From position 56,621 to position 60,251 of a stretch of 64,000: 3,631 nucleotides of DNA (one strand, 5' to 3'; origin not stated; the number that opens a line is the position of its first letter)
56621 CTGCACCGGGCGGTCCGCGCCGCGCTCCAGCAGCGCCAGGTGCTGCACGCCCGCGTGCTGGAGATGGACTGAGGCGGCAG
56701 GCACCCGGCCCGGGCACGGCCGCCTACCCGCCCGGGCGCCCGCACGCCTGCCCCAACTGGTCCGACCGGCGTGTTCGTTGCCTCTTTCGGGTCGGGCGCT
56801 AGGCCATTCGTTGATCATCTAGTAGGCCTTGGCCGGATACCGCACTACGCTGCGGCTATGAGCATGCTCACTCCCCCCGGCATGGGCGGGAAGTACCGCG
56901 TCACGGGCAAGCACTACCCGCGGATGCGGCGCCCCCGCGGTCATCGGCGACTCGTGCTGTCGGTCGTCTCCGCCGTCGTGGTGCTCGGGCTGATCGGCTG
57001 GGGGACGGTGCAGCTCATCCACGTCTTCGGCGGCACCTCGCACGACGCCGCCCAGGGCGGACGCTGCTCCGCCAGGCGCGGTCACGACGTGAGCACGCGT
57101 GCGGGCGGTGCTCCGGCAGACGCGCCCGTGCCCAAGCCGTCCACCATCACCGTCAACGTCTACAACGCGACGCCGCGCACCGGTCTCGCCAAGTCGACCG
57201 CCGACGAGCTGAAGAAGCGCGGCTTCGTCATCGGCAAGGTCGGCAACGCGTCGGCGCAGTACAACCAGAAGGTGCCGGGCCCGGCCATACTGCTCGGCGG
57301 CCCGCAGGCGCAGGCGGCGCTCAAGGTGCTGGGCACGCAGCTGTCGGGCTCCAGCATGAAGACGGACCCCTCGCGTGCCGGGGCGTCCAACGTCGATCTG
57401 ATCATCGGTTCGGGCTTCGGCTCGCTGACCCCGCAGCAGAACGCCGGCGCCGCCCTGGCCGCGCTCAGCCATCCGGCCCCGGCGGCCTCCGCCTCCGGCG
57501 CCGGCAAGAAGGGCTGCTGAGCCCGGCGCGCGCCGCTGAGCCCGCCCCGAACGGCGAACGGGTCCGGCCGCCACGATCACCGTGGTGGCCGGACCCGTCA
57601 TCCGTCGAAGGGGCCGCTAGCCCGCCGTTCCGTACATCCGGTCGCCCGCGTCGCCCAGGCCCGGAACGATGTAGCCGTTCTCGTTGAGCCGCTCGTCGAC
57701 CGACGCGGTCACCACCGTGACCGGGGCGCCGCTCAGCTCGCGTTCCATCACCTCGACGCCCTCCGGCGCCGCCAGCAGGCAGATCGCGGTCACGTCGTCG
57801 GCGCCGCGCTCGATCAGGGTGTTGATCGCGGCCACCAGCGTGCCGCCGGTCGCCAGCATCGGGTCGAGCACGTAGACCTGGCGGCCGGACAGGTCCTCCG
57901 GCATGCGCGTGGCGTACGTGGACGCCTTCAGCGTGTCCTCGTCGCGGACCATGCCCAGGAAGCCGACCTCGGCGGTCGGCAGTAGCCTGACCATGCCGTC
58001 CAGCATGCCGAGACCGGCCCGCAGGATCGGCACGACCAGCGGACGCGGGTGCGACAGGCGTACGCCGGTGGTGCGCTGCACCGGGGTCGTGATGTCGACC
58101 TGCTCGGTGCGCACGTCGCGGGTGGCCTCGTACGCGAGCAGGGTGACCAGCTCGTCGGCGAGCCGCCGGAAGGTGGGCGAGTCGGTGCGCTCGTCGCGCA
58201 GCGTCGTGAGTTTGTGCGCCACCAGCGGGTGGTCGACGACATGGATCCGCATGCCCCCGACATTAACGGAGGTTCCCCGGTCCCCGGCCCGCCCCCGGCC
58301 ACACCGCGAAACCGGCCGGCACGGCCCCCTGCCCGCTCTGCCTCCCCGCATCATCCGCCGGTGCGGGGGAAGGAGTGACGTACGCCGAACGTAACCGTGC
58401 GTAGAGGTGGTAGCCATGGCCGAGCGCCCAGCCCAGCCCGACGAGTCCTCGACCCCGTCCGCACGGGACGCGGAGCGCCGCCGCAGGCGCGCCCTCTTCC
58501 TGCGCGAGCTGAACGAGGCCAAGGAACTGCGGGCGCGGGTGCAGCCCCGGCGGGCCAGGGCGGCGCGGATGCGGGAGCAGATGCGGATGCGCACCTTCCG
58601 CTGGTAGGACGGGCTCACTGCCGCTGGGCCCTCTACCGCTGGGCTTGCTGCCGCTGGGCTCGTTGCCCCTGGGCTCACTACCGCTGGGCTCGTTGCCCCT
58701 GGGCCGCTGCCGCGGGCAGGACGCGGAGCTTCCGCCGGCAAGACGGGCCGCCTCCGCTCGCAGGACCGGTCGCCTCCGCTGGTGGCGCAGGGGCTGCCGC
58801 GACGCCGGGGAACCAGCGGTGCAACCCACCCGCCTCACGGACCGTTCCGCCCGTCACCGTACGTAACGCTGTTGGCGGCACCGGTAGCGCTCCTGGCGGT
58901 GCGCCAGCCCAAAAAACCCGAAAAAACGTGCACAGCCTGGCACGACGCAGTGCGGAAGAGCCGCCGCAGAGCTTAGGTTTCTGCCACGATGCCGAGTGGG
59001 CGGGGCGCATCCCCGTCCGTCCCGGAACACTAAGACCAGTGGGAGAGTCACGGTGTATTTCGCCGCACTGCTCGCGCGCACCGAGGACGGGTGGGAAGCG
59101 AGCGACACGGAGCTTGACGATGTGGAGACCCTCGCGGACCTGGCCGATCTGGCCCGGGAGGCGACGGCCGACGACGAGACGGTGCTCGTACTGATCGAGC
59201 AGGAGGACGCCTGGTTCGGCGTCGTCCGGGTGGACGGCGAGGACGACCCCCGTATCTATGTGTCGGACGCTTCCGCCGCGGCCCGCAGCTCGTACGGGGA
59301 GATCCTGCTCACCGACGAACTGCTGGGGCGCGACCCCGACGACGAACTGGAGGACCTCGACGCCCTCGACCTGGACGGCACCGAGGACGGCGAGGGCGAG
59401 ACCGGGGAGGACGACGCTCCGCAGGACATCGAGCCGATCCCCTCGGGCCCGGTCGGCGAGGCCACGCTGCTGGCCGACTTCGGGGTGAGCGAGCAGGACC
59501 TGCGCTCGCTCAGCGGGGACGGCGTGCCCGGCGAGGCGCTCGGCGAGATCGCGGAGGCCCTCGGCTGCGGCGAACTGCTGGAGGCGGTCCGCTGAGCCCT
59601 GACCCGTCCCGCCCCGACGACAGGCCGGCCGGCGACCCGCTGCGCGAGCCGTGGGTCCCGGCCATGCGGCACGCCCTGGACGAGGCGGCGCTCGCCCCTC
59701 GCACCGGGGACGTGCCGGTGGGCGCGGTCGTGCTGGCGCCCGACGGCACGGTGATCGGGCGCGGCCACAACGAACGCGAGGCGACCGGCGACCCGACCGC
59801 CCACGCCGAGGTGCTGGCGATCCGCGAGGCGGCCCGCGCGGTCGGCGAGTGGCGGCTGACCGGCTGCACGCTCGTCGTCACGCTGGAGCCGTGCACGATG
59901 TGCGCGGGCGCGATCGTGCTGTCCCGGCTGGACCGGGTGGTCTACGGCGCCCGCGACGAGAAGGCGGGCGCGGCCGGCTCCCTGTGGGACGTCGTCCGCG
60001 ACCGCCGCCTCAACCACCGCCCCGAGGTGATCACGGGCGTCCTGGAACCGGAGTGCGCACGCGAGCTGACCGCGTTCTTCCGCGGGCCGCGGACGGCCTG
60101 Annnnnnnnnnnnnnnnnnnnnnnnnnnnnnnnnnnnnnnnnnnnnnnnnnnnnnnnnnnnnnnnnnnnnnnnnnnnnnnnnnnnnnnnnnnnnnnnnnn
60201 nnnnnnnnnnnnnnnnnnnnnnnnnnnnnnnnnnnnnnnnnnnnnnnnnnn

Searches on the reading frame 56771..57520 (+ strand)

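Call 65: search_protein_families(library=pfam, proteins=[window:56771-57520:+], max_evalue=0.001)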
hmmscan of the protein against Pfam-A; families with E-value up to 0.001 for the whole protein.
window:56771-57520:+ (249 aa): 1 family
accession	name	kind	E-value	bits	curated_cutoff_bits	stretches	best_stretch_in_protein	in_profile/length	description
PF13399.11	LytR_C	-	8.7e-16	59.1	22.2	1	125-216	1-86/86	LytR cell envelope-related transcriptional attenuator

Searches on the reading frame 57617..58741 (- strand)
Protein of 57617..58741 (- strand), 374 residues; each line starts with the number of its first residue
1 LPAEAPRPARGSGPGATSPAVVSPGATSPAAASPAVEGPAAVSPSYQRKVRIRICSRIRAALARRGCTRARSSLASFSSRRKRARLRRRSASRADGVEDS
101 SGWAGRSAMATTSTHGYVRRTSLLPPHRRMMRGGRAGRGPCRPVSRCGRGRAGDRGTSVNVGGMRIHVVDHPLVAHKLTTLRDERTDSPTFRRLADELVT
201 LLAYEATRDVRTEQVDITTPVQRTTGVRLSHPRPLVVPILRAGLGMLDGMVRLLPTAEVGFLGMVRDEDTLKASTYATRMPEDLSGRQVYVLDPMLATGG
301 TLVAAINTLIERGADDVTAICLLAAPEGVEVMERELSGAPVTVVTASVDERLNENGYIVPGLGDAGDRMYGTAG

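Call 65: search_protein_families(library=pfam, proteins=[window:57617-58741:-], max_evalue=0.001)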
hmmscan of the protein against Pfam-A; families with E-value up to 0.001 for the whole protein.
window:57617-58741:- (374 aa): 2 families
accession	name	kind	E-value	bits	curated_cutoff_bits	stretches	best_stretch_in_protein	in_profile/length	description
PF14681.12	UPRTase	-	6e-69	232.1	27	1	168-372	1-206/206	Uracil phosphoribosyltransferase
PF00156.33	Pribosyltran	-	4.4e-11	42.8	26.3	1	233-331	30-132/158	Phosphoribosyl transferase domain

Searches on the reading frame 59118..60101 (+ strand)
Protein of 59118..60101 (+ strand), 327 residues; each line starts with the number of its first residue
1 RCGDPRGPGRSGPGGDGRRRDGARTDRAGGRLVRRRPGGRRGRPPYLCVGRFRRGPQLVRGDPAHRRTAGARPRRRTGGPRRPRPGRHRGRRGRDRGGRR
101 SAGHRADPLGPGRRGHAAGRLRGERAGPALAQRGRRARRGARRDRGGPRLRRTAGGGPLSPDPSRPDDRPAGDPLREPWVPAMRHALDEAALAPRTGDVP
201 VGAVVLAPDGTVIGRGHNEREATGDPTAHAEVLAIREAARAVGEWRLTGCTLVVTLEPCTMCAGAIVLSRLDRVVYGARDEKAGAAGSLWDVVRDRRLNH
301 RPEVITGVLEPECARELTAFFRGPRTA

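Call 65: search_protein_families(library=pfam, proteins=[window:59118-60101:+], max_evalue=0.001)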
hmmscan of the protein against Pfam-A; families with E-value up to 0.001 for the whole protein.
window:59118-60101:+ (327 aa): 3 families
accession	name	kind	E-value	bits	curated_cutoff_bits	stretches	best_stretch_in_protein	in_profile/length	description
PF14437.12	MafB19-deam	-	9.6e-35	120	27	1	182-322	6-139/142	MafB19-like deaminase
PF00383.29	dCMP_cyt_deam_1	-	9e-29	99.8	25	1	182-277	7-101/102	Cytidine and deoxycytidylate deaminase zinc-binding region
PF14439.12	Bd3614-deam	-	8.2e-07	29.4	38.5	1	198-281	7-93/113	Bd3614-like deaminase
